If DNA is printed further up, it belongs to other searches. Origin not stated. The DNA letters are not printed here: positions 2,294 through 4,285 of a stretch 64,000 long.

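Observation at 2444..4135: YdaK-like module (4 TM + dead GGDEF) fused to the priming phosphoglycosyl transferase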

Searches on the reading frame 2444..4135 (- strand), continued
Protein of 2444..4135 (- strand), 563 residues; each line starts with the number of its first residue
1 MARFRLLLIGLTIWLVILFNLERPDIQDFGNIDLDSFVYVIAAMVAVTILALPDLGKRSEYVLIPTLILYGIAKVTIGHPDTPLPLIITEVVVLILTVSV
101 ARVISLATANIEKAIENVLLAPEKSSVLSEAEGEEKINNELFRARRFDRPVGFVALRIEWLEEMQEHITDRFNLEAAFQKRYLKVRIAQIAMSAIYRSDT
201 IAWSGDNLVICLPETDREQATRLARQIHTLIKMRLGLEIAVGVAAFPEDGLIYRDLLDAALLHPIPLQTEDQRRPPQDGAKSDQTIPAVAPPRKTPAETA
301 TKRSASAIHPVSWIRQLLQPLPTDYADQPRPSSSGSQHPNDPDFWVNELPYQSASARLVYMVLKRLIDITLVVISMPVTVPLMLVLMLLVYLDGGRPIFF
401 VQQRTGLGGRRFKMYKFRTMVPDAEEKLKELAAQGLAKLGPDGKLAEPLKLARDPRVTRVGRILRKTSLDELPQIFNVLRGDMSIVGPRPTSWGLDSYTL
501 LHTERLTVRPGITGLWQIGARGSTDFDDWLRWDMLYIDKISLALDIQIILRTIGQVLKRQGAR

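Call 24: find_encoding_contigs(protein=P0093, flank=10000, max_places=2)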
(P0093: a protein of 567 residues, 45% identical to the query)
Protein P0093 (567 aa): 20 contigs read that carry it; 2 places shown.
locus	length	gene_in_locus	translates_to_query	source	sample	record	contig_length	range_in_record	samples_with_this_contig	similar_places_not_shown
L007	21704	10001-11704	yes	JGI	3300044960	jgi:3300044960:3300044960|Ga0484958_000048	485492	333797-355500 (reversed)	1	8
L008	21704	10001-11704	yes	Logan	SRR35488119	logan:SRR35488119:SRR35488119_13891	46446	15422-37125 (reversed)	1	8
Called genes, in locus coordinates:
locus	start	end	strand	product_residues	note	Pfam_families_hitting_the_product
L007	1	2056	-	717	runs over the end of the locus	PF25275:Golvesin_C (faint), PF04151:PPC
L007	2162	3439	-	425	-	PF01551:Peptidase_M23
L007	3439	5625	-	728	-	PF26549:Tricorn_N, PF26550:Tricorn_2nd, PF07676:PD40, PF26549:Tricorn_N, PF26550:Tricorn_2nd, PF07676:PD40, PF26549:Tricorn_N, PF26549:Tricorn_N, +2 more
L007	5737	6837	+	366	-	PF23472:LysM2_CERK1_LYK3_4_5 (faint), PF01476:LysM, PF23446:LysM1_NFP_LYK (faint), PF01476:LysM, PF23473:LysM3_LYK4_5 (weak), PF01476:LysM, PF03734:YkuD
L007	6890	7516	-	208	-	PF01966:HD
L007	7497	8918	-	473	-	PF00206:Lyase_1, PF10415:FumaraseC_C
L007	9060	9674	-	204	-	PF00081:Sod_Fe_N, PF02777:Sod_Fe_C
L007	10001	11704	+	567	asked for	PF02397:Bac_transf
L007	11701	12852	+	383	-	PF13506:Glyco_transf_21, PF00535:Glycos_transf_2, PF10111:Glyco_tranf_2_2 (faint), PF13641:Glyco_tranf_2_3, PF13632:Glyco_trans_2_3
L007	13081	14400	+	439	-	PF00990:GGDEF (weak)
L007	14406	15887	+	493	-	PF04932:Wzy_C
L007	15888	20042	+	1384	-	PF06347:SH3_4 (faint), PF07653:SH3_2 (faint), PF08239:SH3_3, PF05124:S_layer_C (weak), PF03170:CBM_BcsB_1st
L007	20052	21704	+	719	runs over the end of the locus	-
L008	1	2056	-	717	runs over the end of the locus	PF25275:Golvesin_C (faint), PF04151:PPC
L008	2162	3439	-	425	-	PF01551:Peptidase_M23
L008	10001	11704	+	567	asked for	PF02397:Bac_transf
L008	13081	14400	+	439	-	PF00990:GGDEF (weak)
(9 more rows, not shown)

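Call 25: find_encoding_contigs(protein=P0011, flank=10000, max_places=2)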
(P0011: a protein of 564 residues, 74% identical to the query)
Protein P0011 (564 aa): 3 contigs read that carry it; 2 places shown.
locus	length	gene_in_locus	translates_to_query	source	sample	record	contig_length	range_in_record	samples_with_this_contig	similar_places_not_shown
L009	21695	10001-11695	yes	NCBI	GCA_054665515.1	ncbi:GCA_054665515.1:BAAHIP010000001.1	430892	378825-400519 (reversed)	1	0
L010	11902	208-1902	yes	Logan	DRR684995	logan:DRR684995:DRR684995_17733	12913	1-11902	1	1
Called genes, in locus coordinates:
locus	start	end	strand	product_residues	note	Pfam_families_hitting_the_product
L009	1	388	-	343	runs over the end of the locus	PF08240:ADH_N, PF00107:ADH_zinc_N, PF13602:ADH_zinc_N_2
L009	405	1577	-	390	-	PF02771:Acyl-CoA_dh_N, PF02770:Acyl-CoA_dh_M, PF00441:Acyl-CoA_dh_1, PF08028:Acyl-CoA_dh_2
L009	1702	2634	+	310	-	PF13374:TPR_10 (faint), PF13176:TPR_7 (faint), PF17874:TPR_MalT, PF00515:TPR_1 (faint), PF07719:TPR_2 (faint), PF13424:TPR_12, PF13181:TPR_8 (faint), PF13424:TPR_12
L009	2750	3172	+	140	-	PF00903:Glyoxalase, PF13468:Glyoxalase_3, PF13669:Glyoxalase_4, PF18029:Glyoxalase_6 (weak)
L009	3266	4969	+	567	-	PF01642:MM_CoA_mutase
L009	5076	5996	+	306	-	-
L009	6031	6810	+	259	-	PF00106:adh_short, PF08659:KR, PF13561:adh_short_C2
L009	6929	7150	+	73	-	-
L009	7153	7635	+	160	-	PF04073:tRNA_edit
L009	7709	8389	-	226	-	PF01987:AIM24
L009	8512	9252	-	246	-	PF01987:AIM24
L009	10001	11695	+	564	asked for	PF02397:Bac_transf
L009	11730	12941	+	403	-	PF13506:Glyco_transf_21, PF13641:Glyco_tranf_2_3, PF00535:Glycos_transf_2, PF10111:Glyco_tranf_2_2 (weak), PF13632:Glyco_trans_2_3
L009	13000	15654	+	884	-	PF01055:Glyco_hydro_31_2nd, PF21365:Glyco_hydro_31_3rd, PF17137:DUF5110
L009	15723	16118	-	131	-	PF00596:Aldolase_II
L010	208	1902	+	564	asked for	PF02397:Bac_transf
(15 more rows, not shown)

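Call 26: predict_structure(alignment_id=A1)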
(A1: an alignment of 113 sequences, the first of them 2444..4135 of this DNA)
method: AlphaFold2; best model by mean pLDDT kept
length: 563 residues; sequences in the alignment: 113
mean_pLDDT: 85.1   pTM: 0.77
mean pLDDT of the five models: 85.1, 84.1, 84.0, 83.7, 83.0
residues with pLDDT >= 90: 319; 70-90: 160; 50-70: 29; < 50: 55
segments of 3 or more residues with pLDDT < 50: 275-291, 293-309, 317-333
pLDDT, mean of each block of 10 residues (from residue 1): 85 90 70 91 94 88 95 95 95 95 89 76 76 97 97 95 79 81 90 93 96 97 94 89 97 97 83 47 45 47 46 49 43 60 83 87 96 97 98 96 95 97 93 91 85 92 93 97 96 87 91 89 82 92 93 82 46
secondary structure, 60 per line:
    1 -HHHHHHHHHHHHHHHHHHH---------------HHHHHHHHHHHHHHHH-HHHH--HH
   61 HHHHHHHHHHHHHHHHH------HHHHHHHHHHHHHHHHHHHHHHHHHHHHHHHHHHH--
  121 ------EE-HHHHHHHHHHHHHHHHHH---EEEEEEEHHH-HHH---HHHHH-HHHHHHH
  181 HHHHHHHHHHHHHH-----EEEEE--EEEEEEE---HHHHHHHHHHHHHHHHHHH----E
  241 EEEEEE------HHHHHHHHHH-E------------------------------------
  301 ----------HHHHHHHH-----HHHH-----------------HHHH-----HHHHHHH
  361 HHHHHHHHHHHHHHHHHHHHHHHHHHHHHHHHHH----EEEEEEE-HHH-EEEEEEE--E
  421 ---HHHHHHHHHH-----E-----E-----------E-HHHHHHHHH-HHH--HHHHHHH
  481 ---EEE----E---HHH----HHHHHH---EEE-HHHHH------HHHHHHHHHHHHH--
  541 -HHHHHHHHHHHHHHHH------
elements in order: H2-20 H36-51 H53-56 H59-77 H84-118 H130-147 E151-157 H168-172 H174-194 E200-204 E207-213 H217-235 E240-246 H253-262 H311-318 H324-327 H345-348 H354-394 E399-405 E411-417 H424-433 H459-467 H474-480 E484-486 H502-507 E511-513 H515-519 H526-538 H542-557

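Call 31: fold_search(model_id=the predicted structure, library=pdb)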
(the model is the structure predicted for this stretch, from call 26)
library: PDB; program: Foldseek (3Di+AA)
matches with E <= 10: 622; with E <= 0.001: 64
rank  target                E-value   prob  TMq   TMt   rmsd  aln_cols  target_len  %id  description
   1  8e37_A                1.9e-12  1.00  0.28  0.79   4.3       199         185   36  Structure of Campylobacter concisus wild-type SeMet PglC (released 2023-09-06)
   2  8g1n_A                3.1e-12  1.00  0.28  0.77   4.3       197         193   38  Structure of Campylobacter concisus PglC I57M/Q175M Variant with modeled C-terminus (released 2023-05-31)
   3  8g1n_B                5.9e-12  1.00  0.28  0.76   4.6       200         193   37  Structure of Campylobacter concisus PglC I57M/Q175M Variant with modeled C-terminus (released 2023-05-31)
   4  8t53_A                3.9e-09  1.00  0.26  0.36   2.7       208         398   34  S. enterica WbaP in a styrene maleic acid liponanoparticle (released 2024-02-14)
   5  4urq_U                1.7e-07  1.00  0.21  0.71   3.3       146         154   21  Crystal Structure of GGDEF domain (I site mutant) from T.maritima (released 2014-10-08)
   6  4urg_B                1.9e-07  1.00  0.21  0.68   3.8       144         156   22  Crystal Structure of GGDEF domain from T.maritima (active-like dimer) (released 2014-10-08)
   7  4urq_V                6.6e-07  1.00  0.21  0.69   3.3       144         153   23  Crystal Structure of GGDEF domain (I site mutant) from T.maritima (released 2014-10-08)
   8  4urg_A                7.7e-07  1.00  0.21  0.71   3.7       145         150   21  Crystal Structure of GGDEF domain from T.maritima (active-like dimer) (released 2014-10-08)
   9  5llx_A                7.7e-07  1.00  0.21  0.18  12.1       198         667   17  Bacteriophytochrome activated diguanylyl cyclase from Idiomarina species A28L with GTP bound (released 2017-03-15)
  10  4urs_A                8.1e-07  1.00  0.21  0.65   3.4       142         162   22  Crystal Structure of GGDEF domain from T.maritima (released 2014-10-08)
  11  5llx_B                1.6e-06  1.00  0.21  0.18  11.2       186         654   17  Bacteriophytochrome activated diguanylyl cyclase from Idiomarina species A28L with GTP bound (released 2017-03-15)
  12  5llw_A                2.2e-06  1.00  0.21  0.18  11.4       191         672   17  Bacteriophytochrome activated diguanylyl cyclase from Idiomarina species A28L (released 2017-03-15)
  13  5llw_B                3.7e-06  1.00  0.21  0.18  11.9       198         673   17  Bacteriophytochrome activated diguanylyl cyclase from Idiomarina species A28L (released 2017-03-15)
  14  6et7_A                4.7e-06  1.00  0.21  0.19  15.8       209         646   16  Activated heterodimer of the bacteriophytochrome regulated diguanylyl cyclase variant - S505V A526V - from Idiomarina  (released 2018-06-13)
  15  9g85_B                8.2e-06  1.00  0.21  0.26  16.1       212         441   18  Structure of Response regulator PleD in complex with c-diGMP and ppGpp (released 2025-08-06)
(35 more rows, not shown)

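Call 68: search_protein_families(library=pfam, proteins=[L006:6979-8451:+, L006:8478-9890:+, L006:3982-6720:-], max_evalue=0.01)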
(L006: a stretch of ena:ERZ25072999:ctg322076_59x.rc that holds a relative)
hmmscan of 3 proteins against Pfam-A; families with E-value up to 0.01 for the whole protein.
L006:6979-8451:+ (490 aa): 1 family
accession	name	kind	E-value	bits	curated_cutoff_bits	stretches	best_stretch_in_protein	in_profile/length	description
PF02706.20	Wzz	-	6.4e-05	23.6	25.5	1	6-86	9-90/91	Chain length determinant protein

L006:8478-9890:+ (470 aa): 1 family
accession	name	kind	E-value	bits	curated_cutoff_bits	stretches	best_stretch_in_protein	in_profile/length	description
PF05426.18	Alginate_lyase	-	0.0064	16.4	22.2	0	108-238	63-189/275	Alginate lyase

L006:3982-6720:- (912 aa): 10 families
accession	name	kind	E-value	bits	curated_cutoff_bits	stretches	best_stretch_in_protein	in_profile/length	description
PF00560.39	LRR_1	-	7.2e-71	219.1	20.6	0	690-711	2-23/23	Leucine Rich Repeat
PF13855.12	LRR_8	-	1.1e-53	179.3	27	9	281-340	2-61/61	Leucine rich repeat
PF12799.13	LRR_4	-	2.5e-44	148.7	27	13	473-509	2-36/44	Leucine Rich repeats (2 copies)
PF23598.1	LRR_14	-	5.7e-39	134.3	40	6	347-459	42-150/353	Leucine-rich repeat region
PF24141.1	LRR_ComC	-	4.5e-09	36.8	27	0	433-517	199-277/288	EGF-like domain-containing protein ComC LRR domain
PF00041.27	fn3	-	9.3e-06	26.2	25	1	811-888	2-72/84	Fibronectin type III domain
PF24758.1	LRR_At5g56370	-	3.3e-05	24.1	27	0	210-268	13-73/227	FBD-associated F-box protein At5g56370, LRR repeats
PF23211.1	LRR_LRWD1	-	4.2e-05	23.8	28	0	248-315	34-97/190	Leucine-rich repeat and WD repeat-containing protein 1, LRR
PF08239.17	SH3_3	-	0.00011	22.8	27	1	44-90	3-49/54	Bacterial SH3 domain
PF16656.11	Pur_ac_phosph_N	-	0.0072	17.3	30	0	860-886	56-82/93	Purple acid Phosphatase, N-terminal domain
